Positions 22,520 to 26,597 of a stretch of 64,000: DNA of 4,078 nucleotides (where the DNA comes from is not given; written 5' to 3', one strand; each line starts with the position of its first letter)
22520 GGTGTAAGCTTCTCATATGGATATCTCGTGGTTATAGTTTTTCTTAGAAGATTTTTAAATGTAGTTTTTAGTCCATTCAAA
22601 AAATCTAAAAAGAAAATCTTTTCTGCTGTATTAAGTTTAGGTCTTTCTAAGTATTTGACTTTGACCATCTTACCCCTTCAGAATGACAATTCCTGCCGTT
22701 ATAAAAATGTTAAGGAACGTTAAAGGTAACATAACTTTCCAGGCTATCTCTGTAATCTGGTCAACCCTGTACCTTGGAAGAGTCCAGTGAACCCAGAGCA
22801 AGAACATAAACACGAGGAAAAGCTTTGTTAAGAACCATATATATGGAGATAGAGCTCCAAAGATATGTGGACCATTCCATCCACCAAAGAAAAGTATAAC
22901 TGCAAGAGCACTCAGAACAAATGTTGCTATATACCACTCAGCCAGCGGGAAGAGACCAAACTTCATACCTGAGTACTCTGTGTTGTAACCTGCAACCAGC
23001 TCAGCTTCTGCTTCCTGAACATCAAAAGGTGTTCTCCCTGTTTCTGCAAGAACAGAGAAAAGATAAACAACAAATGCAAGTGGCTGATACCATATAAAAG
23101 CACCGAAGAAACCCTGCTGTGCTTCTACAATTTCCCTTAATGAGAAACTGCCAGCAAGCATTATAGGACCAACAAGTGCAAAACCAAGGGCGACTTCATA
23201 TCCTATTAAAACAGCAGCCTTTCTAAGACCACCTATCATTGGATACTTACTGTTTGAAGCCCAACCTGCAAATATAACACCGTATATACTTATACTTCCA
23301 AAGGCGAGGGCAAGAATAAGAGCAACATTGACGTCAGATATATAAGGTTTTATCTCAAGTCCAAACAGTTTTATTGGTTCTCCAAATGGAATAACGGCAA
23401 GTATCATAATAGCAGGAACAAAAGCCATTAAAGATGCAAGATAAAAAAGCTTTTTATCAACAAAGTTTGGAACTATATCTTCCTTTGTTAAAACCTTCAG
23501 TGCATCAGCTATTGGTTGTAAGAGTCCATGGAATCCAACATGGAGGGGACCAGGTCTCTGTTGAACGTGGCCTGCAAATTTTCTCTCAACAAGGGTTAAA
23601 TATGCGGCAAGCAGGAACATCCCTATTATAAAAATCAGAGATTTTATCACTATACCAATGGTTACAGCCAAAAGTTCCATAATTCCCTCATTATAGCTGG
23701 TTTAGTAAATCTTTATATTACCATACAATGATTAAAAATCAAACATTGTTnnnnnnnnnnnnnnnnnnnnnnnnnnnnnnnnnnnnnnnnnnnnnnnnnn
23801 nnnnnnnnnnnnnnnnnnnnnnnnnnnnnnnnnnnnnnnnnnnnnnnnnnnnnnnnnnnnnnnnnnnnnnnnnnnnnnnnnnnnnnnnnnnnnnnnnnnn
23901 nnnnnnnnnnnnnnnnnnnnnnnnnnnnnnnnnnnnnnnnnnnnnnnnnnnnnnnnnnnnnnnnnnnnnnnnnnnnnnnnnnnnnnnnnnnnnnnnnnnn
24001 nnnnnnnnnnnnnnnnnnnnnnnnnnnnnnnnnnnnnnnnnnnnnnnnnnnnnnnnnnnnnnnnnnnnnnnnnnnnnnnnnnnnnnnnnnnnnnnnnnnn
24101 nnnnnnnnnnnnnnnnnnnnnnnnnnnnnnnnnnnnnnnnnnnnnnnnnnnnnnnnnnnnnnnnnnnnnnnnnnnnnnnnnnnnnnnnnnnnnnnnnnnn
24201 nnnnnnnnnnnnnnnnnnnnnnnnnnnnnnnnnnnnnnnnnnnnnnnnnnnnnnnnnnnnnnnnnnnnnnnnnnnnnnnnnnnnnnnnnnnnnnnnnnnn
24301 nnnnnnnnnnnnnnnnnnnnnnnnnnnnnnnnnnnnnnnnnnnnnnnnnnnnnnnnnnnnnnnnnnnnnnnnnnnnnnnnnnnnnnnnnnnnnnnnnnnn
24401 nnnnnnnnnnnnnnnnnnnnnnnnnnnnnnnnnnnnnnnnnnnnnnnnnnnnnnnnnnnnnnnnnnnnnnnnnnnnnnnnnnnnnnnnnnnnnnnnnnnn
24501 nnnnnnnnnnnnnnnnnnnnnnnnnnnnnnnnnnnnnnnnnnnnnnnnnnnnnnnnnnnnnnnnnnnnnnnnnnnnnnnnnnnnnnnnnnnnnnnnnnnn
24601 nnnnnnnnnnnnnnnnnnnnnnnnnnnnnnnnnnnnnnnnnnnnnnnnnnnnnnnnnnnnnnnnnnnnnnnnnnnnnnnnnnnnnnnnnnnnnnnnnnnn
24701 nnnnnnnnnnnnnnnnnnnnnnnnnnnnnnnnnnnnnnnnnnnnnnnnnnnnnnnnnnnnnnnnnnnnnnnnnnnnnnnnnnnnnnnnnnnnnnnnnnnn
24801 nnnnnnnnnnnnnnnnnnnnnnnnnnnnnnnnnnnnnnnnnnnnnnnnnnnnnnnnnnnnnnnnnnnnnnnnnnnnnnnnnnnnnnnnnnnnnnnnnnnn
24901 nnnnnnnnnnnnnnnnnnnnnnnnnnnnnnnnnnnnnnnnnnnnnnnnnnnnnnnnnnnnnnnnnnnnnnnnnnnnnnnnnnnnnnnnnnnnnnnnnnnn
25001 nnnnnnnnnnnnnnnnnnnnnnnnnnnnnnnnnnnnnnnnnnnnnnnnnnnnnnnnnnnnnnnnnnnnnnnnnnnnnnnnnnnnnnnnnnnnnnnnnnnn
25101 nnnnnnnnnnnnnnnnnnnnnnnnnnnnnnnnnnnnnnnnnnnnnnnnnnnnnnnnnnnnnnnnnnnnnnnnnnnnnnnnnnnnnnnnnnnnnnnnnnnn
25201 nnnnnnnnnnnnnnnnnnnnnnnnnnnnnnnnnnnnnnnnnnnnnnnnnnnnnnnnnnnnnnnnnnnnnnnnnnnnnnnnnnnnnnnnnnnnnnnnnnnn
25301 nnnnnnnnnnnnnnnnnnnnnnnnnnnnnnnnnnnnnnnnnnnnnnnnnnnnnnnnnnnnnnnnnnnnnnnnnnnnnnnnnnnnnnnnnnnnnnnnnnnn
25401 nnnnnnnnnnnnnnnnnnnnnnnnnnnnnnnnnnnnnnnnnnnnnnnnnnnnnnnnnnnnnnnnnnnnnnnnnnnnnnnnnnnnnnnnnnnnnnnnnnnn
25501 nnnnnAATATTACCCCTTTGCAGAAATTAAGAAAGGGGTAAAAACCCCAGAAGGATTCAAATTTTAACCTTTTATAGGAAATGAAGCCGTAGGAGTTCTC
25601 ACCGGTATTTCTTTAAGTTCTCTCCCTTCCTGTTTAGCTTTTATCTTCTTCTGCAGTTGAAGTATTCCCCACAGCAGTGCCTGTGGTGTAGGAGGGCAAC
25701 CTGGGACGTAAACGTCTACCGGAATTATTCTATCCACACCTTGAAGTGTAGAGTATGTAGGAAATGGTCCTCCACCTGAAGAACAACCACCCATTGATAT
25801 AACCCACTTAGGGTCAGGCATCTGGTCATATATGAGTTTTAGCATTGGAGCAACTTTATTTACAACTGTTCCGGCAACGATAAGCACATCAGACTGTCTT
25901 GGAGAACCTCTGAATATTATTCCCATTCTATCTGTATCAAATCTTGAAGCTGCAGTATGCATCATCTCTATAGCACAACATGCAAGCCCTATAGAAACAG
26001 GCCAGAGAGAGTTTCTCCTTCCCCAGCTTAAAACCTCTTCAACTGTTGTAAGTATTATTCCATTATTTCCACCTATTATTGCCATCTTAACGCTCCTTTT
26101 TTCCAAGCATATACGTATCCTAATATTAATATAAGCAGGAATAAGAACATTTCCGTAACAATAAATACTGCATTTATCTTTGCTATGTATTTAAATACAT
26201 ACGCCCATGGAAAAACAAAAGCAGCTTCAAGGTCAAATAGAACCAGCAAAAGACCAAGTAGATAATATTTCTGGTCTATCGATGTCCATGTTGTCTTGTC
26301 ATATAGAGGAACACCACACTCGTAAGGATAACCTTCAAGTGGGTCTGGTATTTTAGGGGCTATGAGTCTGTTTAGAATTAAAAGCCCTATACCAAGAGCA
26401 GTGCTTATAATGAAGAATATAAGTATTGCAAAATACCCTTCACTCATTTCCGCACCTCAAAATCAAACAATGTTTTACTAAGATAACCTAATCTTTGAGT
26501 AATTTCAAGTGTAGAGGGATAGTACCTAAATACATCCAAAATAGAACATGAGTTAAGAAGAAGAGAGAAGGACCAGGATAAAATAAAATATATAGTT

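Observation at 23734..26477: Recurrent 19-bp palindromic motif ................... in front of respiratory-complex genes (nuoA promoter and nuoCD/nuoH junction)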

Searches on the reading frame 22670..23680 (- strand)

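Call 15: search_protein_families(library=pfam, proteins=[window:22670-23680:-])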
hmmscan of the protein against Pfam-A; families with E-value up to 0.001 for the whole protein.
window:22670-23680:- (336 aa): 1 family
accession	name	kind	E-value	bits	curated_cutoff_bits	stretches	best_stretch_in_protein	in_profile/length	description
PF00146.26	NADHdh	-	3.8e-114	381.5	27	1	13-329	2-298/298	NADH dehydrogenase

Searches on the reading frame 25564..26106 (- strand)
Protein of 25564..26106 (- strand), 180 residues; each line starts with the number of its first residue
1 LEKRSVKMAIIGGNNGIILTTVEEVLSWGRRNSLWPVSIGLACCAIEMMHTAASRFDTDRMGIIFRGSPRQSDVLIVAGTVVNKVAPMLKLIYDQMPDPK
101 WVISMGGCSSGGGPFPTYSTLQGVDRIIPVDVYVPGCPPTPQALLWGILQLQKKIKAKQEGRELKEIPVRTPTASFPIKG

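Call 15: search_protein_families(library=pfam, proteins=[window:25564-26106:-])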
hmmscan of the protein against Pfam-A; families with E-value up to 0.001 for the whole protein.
window:25564-26106:- (180 aa): 1 family
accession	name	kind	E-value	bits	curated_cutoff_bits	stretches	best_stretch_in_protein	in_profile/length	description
PF01058.29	Oxidored_q6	-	3.3e-26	91.9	27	1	43-150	1-127/128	NADH ubiquinone oxidoreductase, 20 Kd subunit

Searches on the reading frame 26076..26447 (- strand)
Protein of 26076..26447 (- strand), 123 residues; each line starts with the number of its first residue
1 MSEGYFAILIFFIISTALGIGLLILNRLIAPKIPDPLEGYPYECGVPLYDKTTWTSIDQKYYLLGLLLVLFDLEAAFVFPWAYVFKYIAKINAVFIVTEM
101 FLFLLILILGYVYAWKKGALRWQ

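Call 15: search_protein_families(library=pfam, proteins=[window:26076-26447:-])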
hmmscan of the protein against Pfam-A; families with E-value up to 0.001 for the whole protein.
window:26076-26447:- (123 aa): 1 family
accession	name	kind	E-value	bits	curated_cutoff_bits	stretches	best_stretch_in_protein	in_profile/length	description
PF00507.24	Oxidored_q4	-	6e-28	97.4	23.3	1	21-122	3-99/99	NADH-ubiquinone/plastoquinone oxidoreductase, chain 3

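Call 16: find_encoding_contigs(protein=window:26076-26447:-, flank=10000, max_places=6)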
Protein window:26076-26447:- (123 aa): 4 contigs read that carry it; 3 places shown.
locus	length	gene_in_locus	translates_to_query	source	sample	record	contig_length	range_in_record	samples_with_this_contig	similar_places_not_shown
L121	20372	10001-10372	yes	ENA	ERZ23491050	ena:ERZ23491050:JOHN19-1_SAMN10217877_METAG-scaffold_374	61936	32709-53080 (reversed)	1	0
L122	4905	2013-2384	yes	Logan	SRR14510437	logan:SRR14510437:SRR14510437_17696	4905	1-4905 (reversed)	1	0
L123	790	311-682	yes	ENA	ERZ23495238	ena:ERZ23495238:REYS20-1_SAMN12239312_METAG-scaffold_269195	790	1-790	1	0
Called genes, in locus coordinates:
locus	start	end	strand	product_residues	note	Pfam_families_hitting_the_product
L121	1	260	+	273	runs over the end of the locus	PF00702:Hydrolase (weak), PF08282:Hydrolase_3, PF12710:HAD (faint), PF13419:HAD_2 (faint)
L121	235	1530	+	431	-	PF13660:DUF4147, PF05161:MOFRL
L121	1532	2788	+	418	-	PF00535:Glycos_transf_2, PF21969:MGS_GT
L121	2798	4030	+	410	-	-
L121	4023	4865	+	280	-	PF01145:Band_7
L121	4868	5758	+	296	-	PF03193:RsgA_GTPase, PF02421:FeoB_N (faint)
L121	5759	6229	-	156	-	PF02635:DsrE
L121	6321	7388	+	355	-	PF04551:GcpE, PF26540:GcpE_C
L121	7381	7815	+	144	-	-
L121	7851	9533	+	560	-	PF25596:CPSase_L_D1, PF02786:CPSase_L_D2, PF02787:CPSase_L_D3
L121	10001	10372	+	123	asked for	PF00507:Oxidored_q4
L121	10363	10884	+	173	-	PF01058:Oxidored_q6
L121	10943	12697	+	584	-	PF00329:Complex1_30kDa, PF00346:Complex1_49kDa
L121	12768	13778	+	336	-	PF00146:NADHdh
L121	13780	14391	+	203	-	PF13484:Fer4_16 (faint), PF00037:Fer4 (faint), PF12797:Fer4_2 (faint), PF13237:Fer4_10, PF12800:Fer4_4 (faint), PF12838:Fer4_7, PF13187:Fer4_9 (weak)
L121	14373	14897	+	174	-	PF00499:Oxidored_q3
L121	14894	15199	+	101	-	PF00420:Oxidored_q2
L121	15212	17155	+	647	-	PF00662:Proton_antipo_N, PF00361:Proton_antipo_M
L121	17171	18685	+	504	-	PF00361:Proton_antipo_M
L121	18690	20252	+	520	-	PF00361:Proton_antipo_M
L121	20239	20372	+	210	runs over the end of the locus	PF00625:Guanylate_kin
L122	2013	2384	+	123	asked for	PF00507:Oxidored_q4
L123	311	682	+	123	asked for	PF00507:Oxidored_q4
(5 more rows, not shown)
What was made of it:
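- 16196..26447 (-): Target genes: nuoA (26076-26447), nuoB (25564-26106), nuoCD (23751-25505), nuoH (22670-23680) and nuoI-N (16196-22668). There is no nuoEFG. Pfam (call 15); gene calls on the identical contig L121 (call 16).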
